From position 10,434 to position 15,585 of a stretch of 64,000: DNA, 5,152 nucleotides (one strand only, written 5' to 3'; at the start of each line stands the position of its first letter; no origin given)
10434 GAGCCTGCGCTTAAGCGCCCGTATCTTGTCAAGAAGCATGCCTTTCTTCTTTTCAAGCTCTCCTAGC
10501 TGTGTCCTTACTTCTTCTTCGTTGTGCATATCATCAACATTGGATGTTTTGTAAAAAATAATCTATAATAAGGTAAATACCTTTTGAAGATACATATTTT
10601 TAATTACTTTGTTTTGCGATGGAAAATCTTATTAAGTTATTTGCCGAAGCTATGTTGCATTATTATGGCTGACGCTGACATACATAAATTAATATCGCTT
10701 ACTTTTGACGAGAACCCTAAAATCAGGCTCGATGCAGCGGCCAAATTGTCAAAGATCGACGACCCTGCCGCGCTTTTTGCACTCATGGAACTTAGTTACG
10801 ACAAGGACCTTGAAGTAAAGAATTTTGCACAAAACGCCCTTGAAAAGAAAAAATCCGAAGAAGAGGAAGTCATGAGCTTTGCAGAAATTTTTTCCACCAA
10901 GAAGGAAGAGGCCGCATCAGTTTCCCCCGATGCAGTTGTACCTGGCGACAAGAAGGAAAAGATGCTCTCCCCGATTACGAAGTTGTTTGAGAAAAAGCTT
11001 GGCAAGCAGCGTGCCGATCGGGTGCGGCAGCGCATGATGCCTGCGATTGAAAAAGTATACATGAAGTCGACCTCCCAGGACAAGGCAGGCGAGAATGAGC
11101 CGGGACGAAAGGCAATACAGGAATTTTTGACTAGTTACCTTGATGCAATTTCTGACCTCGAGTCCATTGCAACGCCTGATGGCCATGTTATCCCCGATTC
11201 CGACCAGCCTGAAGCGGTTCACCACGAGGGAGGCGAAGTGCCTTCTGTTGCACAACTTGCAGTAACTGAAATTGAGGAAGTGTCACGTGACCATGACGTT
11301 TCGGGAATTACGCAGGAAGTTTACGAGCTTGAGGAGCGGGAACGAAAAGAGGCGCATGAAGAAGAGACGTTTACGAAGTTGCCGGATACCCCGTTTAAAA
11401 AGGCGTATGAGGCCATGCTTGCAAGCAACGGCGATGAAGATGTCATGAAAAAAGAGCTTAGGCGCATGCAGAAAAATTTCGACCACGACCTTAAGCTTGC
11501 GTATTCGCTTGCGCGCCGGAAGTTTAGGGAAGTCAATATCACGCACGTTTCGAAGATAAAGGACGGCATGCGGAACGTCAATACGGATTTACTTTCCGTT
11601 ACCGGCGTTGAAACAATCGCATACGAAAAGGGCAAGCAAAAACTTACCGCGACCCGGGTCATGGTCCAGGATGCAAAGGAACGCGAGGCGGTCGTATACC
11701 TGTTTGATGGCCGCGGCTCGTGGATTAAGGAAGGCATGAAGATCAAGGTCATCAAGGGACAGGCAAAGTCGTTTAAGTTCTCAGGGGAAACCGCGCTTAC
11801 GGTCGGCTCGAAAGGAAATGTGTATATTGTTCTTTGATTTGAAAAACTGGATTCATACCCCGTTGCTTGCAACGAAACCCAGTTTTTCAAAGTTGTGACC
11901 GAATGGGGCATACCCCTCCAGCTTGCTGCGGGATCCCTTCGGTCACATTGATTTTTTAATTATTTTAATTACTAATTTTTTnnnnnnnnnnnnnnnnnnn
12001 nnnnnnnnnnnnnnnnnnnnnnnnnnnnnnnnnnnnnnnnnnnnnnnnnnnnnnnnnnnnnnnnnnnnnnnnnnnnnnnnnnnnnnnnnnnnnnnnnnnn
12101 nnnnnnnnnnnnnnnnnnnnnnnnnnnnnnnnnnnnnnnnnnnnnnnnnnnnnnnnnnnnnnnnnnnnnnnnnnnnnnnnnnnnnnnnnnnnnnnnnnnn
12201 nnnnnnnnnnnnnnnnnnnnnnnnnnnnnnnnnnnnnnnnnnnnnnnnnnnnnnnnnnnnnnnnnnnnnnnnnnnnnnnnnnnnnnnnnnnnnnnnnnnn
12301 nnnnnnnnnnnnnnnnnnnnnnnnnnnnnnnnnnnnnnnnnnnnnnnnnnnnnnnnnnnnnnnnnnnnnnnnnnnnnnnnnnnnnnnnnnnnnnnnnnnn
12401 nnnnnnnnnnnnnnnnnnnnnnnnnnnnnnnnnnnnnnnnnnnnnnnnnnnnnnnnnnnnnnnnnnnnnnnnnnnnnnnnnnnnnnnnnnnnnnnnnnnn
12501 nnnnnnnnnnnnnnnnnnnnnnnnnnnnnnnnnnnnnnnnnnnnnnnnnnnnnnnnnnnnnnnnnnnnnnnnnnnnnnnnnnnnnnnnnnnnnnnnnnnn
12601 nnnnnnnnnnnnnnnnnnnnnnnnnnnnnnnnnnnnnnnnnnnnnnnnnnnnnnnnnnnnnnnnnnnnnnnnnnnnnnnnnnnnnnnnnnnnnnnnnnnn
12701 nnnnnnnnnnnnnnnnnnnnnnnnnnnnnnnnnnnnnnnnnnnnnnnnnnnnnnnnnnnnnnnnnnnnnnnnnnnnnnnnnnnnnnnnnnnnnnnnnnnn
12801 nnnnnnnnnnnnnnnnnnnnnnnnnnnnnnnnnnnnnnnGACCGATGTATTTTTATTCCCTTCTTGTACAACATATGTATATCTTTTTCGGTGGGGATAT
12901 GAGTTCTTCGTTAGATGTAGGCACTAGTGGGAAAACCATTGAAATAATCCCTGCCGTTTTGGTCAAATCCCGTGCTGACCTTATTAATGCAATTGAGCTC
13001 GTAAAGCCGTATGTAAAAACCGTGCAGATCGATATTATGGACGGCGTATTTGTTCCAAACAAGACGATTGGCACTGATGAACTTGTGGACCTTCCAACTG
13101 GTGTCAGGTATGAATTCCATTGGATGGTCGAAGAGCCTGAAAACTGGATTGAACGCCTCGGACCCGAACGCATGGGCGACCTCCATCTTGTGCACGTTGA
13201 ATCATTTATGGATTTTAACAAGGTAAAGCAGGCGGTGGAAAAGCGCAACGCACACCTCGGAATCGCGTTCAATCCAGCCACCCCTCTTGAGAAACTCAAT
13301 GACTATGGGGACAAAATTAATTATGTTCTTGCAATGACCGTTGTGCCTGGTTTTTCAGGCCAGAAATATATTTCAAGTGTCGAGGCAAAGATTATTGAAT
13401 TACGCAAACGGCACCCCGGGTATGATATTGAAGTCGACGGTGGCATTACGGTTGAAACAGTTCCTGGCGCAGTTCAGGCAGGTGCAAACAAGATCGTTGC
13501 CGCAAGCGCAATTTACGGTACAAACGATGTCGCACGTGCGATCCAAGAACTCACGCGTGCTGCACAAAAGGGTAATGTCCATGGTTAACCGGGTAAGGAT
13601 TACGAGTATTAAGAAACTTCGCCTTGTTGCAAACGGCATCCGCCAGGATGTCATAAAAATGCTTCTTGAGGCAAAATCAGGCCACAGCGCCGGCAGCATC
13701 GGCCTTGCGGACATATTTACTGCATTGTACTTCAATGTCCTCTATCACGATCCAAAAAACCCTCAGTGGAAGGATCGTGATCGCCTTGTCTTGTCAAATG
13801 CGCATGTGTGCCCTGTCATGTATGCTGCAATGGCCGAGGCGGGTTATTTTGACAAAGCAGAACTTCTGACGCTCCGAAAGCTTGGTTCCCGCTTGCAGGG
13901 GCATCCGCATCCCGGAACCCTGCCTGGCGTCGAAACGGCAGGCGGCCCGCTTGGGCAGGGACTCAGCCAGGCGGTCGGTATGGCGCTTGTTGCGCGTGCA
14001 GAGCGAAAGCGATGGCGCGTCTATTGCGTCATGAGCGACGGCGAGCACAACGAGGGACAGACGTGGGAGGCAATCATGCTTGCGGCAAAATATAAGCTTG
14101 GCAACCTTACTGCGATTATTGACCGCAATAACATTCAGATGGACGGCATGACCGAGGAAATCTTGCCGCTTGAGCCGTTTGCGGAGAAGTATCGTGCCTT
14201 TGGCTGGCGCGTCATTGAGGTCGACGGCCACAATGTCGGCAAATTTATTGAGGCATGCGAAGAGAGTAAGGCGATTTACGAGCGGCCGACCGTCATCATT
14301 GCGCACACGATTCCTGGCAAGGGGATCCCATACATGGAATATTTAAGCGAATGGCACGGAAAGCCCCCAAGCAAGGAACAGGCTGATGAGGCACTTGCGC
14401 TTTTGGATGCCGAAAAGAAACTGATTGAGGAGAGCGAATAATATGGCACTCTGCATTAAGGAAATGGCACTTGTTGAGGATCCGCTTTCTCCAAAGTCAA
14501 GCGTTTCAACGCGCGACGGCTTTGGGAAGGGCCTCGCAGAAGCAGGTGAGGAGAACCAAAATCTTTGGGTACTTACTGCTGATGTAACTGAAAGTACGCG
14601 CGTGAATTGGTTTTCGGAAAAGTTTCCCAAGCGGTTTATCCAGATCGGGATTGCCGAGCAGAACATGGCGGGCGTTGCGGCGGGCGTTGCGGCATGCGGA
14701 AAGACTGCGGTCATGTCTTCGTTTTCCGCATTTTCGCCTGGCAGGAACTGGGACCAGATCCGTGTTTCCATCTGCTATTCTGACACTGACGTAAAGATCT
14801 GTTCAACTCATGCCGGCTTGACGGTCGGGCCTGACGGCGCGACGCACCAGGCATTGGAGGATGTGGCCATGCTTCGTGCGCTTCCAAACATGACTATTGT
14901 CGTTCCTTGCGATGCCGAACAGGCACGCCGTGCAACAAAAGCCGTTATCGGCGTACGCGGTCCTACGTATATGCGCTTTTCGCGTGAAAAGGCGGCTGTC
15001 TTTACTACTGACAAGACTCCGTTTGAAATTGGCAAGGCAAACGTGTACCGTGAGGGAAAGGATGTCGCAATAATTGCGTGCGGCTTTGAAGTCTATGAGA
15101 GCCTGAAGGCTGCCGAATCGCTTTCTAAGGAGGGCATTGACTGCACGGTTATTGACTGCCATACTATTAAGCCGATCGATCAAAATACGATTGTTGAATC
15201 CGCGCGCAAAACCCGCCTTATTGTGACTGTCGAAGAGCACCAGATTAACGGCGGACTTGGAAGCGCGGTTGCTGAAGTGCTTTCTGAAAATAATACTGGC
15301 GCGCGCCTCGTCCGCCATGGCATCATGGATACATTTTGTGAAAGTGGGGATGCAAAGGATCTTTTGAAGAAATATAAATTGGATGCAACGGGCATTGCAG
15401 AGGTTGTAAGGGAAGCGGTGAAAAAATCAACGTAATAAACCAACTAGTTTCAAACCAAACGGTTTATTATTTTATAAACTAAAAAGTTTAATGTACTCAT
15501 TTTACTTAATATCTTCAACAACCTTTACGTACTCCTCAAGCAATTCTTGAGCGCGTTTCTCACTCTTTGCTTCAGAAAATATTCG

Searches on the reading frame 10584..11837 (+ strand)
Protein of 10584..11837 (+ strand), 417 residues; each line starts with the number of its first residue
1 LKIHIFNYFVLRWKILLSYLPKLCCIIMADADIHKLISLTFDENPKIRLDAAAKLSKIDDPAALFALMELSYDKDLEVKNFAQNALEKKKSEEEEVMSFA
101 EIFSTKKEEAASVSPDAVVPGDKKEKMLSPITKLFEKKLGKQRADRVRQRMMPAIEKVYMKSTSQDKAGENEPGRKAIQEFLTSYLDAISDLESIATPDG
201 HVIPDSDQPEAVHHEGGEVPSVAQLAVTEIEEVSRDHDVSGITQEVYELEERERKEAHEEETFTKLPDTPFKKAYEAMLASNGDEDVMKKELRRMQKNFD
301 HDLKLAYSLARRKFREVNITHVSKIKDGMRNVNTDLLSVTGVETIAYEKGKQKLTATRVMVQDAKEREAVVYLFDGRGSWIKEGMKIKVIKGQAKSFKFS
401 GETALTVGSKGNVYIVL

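Call 15: search_protein_families(library=pfam, proteins=[window:10584-11837:+], max_evalue=0.001)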
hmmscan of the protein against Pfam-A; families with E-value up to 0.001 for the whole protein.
window:10584-11837:+ (417 aa): 1 family
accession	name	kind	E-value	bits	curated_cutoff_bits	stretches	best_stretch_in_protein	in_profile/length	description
PF13646.12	HEAT_2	-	0.00036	21.2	27.7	1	36-86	36-87/88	HEAT repeats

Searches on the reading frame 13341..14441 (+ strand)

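Call 15: search_protein_families(library=pfam, proteins=[window:13341-14441:+], max_evalue=0.001)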
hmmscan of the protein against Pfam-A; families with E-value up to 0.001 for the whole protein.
window:13341-14441:+ (366 aa): 3 families
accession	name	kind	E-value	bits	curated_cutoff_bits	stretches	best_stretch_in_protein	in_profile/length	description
PF00456.26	Transketolase_N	-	6.5e-59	200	22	1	96-347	5-267/334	Transketolase, thiamine diphosphate binding domain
PF13292.11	DXP_synthase_N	-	2.1e-08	34.2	21.2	1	83-265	8-173/274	1-deoxy-D-xylulose-5-phosphate synthase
PF00676.26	E1_dh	-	1.6e-06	27.7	22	1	180-310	80-208/300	Dehydrogenase E1 component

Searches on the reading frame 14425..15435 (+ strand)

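Call 15: search_protein_families(library=pfam, proteins=[window:14425-15435:+], max_evalue=0.001)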
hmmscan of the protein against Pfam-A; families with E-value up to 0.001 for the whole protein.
window:14425-15435:+ (336 aa): 3 families
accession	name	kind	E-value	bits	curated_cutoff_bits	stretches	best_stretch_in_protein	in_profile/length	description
PF02779.29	Transket_pyr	-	5.8e-43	147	27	1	26-189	2-171/174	Transketolase, pyrimidine binding domain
PF02780.25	Transketolase_C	-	8.9e-38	129.4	25.9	1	203-324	1-124/124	Transketolase, C-terminal domain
PF22613.1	Transketolase_C_1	-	1.8e-05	25.3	27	1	210-319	10-112/113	Transketolase-like TK C-terminal domain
